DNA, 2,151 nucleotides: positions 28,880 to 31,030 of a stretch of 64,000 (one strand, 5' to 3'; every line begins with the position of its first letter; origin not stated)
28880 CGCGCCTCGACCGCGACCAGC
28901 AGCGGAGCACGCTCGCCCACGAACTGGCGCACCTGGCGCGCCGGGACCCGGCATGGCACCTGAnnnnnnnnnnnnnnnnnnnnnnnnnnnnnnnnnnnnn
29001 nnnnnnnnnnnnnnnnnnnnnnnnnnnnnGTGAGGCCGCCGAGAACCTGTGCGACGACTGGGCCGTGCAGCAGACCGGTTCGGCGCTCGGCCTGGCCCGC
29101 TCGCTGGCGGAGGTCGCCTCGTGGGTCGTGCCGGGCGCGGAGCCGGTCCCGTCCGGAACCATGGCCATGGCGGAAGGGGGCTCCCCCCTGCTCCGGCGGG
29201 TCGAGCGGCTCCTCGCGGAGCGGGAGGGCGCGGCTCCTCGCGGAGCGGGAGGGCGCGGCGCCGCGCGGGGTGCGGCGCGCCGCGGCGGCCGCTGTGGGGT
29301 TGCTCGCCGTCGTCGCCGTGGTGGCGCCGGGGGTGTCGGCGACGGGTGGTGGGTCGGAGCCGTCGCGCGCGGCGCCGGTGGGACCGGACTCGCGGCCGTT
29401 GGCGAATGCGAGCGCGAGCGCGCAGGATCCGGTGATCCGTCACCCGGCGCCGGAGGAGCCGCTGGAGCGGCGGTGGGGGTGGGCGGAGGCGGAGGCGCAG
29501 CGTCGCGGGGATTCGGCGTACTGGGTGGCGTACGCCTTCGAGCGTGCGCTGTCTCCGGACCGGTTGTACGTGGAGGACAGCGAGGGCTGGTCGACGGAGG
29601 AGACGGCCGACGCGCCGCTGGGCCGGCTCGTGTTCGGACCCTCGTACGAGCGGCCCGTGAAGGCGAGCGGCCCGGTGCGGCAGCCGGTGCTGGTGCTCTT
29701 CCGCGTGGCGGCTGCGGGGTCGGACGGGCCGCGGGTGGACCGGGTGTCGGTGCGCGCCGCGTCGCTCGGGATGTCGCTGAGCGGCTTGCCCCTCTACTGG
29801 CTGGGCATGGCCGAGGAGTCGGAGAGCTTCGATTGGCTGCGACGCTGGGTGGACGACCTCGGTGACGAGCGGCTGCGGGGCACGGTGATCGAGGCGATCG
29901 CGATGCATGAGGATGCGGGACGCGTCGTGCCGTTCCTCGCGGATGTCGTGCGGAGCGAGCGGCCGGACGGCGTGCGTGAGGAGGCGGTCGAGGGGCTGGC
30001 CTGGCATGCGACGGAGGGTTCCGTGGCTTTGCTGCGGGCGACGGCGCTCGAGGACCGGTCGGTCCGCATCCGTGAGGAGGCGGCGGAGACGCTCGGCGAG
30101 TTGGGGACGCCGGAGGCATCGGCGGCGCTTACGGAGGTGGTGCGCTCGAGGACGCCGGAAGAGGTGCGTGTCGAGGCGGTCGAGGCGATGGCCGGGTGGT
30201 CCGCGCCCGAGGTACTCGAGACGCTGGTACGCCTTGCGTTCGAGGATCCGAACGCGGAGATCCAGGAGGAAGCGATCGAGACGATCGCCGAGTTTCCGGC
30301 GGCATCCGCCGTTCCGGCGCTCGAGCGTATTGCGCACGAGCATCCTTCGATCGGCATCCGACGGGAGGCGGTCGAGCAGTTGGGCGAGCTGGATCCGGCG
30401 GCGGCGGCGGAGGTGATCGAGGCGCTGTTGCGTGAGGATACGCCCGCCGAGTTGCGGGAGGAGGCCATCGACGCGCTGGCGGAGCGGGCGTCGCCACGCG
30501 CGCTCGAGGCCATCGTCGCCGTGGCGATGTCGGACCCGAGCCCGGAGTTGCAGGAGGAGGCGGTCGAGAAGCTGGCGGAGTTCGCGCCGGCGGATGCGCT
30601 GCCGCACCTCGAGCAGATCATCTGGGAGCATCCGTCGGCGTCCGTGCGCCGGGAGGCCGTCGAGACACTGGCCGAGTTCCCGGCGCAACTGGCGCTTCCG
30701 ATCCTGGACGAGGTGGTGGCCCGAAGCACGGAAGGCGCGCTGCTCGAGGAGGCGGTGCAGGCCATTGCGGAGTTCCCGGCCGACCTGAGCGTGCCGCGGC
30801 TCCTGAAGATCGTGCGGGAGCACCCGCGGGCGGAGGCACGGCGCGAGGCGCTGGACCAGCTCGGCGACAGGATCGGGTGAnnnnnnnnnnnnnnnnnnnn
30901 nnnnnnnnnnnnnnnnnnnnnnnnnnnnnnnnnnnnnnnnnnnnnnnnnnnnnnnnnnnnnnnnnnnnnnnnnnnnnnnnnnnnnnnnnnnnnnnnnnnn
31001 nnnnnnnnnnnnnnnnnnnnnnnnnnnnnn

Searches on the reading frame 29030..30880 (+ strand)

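Call 55: search_protein_families(library=pfam, proteins=[window:29030-30880:+], max_evalue=0.001)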
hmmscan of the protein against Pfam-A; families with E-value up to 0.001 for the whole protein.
window:29030-30880:+ (616 aa): 4 families
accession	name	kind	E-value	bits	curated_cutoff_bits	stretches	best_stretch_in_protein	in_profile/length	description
PF13646.12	HEAT_2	-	1.6e-52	176.2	27.7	6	397-484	2-88/88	HEAT repeats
PF02985.28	HEAT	-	1.2e-10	41.1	23.5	0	524-550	2-27/31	HEAT repeat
PF03130.22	HEAT_PBS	-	6.7e-06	26.6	20.9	0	347-371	1-25/27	PBS lyase HEAT-like repeat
PF00514.29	Arm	-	3.8e-05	24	20.6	0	395-419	13-36/41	Armadillo/beta-catenin-like repeat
